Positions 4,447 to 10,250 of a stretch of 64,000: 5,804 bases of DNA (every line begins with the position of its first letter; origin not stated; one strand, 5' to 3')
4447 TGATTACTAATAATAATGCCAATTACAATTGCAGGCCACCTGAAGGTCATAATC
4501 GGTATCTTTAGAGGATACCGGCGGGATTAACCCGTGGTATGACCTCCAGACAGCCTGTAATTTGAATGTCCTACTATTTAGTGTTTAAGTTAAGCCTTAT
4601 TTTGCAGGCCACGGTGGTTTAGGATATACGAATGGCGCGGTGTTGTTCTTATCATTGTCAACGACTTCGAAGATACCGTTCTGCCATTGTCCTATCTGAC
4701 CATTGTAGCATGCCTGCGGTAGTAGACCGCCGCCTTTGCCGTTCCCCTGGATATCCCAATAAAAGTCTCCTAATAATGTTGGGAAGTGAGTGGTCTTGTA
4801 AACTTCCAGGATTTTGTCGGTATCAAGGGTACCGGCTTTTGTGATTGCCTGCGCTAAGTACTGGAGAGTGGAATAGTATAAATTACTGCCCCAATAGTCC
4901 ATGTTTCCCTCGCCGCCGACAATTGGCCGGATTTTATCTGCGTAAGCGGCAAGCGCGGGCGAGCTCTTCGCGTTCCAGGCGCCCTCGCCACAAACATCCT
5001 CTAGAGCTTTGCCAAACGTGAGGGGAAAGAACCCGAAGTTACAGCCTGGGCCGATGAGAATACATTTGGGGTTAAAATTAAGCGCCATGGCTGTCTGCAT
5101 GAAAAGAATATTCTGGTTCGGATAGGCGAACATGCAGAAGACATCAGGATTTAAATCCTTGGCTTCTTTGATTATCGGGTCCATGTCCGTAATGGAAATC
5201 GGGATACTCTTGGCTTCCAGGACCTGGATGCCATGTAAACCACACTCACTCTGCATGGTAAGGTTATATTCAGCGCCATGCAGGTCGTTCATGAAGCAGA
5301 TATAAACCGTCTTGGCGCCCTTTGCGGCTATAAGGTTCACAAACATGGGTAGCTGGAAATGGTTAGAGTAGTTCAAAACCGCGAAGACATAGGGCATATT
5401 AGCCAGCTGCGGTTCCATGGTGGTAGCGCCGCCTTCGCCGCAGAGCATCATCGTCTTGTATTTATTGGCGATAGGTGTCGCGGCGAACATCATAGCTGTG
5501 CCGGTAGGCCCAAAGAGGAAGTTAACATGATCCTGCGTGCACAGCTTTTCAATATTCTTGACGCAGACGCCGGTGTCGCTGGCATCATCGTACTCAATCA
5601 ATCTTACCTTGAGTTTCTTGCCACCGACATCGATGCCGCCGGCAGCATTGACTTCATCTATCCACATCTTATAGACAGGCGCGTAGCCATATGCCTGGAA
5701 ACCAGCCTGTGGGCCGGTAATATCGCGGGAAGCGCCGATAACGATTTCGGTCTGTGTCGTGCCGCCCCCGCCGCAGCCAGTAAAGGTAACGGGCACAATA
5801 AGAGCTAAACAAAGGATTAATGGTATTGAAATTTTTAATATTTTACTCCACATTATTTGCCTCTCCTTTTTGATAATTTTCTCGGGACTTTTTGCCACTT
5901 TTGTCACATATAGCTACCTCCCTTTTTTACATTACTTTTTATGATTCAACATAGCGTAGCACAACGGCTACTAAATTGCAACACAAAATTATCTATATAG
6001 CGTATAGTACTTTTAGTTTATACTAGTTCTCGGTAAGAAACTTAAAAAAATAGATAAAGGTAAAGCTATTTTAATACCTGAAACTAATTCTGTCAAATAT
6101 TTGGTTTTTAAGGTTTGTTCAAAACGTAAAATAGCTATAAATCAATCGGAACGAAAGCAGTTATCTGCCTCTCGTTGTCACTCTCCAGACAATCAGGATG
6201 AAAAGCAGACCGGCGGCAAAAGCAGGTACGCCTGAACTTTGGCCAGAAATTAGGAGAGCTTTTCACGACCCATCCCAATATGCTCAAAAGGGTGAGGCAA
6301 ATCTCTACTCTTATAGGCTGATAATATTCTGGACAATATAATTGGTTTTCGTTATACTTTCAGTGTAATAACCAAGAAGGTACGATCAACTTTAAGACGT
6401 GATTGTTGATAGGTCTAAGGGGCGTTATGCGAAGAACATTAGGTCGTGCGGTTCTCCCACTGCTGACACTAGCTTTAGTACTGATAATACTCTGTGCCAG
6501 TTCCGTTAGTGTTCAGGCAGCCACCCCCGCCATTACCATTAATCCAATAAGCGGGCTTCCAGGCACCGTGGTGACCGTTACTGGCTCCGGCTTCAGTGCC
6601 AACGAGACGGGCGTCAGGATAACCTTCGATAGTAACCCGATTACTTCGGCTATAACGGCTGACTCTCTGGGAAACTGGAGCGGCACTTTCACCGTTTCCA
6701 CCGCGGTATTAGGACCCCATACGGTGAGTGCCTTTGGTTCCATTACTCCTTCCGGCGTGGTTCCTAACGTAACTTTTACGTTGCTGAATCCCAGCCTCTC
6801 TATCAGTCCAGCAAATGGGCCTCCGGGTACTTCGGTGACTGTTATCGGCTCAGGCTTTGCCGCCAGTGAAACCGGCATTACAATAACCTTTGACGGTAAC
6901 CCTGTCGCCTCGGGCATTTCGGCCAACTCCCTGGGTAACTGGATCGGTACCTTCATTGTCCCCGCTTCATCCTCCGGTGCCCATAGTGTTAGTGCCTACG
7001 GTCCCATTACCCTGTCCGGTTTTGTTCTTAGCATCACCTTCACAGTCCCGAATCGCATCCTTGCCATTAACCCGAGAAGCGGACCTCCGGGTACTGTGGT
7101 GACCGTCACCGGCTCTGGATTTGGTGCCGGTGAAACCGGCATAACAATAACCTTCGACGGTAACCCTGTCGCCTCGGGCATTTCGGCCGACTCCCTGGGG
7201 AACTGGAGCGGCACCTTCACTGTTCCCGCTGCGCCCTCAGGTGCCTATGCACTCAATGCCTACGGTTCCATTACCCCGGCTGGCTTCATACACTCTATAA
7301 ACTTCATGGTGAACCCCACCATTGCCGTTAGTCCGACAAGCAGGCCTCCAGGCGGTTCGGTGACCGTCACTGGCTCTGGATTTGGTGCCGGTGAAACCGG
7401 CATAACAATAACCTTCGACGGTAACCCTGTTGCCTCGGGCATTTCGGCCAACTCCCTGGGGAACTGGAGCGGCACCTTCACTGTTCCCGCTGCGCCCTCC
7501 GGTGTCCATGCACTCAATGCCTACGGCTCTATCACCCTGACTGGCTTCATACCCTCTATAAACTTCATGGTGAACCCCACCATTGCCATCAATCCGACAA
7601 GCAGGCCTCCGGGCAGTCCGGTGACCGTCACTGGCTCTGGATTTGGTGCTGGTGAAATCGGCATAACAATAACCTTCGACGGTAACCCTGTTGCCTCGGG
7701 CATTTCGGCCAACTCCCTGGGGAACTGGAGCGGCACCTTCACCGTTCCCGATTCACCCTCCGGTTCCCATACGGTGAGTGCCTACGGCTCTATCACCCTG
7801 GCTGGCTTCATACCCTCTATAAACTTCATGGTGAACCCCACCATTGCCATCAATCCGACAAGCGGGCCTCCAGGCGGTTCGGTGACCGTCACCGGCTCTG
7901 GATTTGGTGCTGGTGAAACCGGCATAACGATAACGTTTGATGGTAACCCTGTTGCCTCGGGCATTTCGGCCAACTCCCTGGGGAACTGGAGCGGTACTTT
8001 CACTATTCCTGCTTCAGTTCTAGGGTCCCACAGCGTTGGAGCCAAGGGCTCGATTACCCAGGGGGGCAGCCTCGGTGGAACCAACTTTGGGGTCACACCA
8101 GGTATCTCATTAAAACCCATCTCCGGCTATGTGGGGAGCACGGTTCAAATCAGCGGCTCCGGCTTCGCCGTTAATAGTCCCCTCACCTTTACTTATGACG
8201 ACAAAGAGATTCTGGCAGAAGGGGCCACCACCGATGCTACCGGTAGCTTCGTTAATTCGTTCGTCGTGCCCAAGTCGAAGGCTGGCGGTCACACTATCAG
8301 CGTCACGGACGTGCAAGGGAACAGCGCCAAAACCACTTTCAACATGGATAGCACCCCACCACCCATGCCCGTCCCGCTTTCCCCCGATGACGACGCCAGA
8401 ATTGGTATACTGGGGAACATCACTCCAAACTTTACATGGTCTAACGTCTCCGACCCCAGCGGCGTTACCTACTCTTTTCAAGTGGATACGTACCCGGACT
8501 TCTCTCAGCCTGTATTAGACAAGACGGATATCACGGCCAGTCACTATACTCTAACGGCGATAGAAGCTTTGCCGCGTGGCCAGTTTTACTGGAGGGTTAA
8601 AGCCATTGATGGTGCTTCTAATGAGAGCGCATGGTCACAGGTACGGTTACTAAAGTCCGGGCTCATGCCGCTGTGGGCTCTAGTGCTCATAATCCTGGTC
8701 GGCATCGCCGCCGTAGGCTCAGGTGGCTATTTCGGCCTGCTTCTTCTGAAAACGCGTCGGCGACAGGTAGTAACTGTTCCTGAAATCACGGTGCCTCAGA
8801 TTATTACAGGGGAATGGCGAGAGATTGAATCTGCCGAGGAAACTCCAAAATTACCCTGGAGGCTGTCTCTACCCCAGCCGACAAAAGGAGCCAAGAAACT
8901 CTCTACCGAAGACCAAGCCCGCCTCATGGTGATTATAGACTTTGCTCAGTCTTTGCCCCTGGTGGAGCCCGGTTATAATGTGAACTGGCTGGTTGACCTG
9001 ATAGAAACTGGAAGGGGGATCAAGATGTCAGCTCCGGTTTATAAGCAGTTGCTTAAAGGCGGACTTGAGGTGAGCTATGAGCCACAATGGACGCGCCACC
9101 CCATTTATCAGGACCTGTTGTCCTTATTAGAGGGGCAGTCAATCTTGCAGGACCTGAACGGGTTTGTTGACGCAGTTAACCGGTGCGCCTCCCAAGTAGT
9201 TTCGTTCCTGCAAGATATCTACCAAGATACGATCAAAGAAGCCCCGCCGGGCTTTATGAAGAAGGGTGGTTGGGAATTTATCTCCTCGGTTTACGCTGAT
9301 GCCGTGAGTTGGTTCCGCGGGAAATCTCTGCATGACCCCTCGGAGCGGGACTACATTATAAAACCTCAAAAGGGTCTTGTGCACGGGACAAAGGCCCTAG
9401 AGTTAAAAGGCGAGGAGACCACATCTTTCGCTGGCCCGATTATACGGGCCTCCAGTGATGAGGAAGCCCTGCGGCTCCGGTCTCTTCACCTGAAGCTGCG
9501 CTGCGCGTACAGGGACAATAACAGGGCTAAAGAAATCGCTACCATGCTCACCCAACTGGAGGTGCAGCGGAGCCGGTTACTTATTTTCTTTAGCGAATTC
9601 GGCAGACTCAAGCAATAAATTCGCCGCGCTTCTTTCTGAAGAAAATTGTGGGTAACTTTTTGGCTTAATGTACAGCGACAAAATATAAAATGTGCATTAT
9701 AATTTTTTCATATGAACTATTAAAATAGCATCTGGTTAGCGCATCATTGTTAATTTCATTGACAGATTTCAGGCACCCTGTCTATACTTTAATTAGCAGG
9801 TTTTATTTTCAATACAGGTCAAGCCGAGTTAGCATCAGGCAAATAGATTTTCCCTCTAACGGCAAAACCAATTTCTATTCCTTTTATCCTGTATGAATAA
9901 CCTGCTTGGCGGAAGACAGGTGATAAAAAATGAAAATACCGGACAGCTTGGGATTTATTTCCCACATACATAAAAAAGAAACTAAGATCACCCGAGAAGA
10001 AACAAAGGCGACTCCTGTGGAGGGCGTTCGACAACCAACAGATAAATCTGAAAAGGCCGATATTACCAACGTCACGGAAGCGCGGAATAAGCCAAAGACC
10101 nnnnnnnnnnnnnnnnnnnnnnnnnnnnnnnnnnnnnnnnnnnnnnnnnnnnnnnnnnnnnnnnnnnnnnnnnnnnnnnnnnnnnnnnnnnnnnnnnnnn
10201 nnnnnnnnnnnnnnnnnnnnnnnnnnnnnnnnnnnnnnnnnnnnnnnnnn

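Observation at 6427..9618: Giant surface protein with near-identical 261-bp IPT/TIG-like repeats, a single TM helix and an uncharacterised cytoplasmic domain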

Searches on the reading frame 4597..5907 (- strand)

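Call 8: search_protein_families(library=pfam, proteins=[window:4597-5907:-], max_evalue=0.001)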
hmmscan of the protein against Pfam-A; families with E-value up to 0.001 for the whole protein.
window:4597-5907:- (436 aa): 3 families
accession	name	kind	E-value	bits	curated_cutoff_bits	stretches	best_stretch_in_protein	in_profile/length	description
PF13458.12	Peripla_BP_6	-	3.8e-41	142.3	31.7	1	54-385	1-323/343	Periplasmic binding protein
PF13433.12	Peripla_BP_5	-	5.1e-13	49.3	27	1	79-429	24-358/363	Periplasmic binding protein domain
PF01094.35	ANF_receptor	-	9.9e-07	28.6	25.4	1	80-281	7-205/353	Receptor family ligand binding region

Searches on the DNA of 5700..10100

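Call 74: search_rna_families(source=window, start=5700, end=10100, threshold=evalue, max_evalue=1)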
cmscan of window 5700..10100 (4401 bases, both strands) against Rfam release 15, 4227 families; matches with E-value up to 1: 0.
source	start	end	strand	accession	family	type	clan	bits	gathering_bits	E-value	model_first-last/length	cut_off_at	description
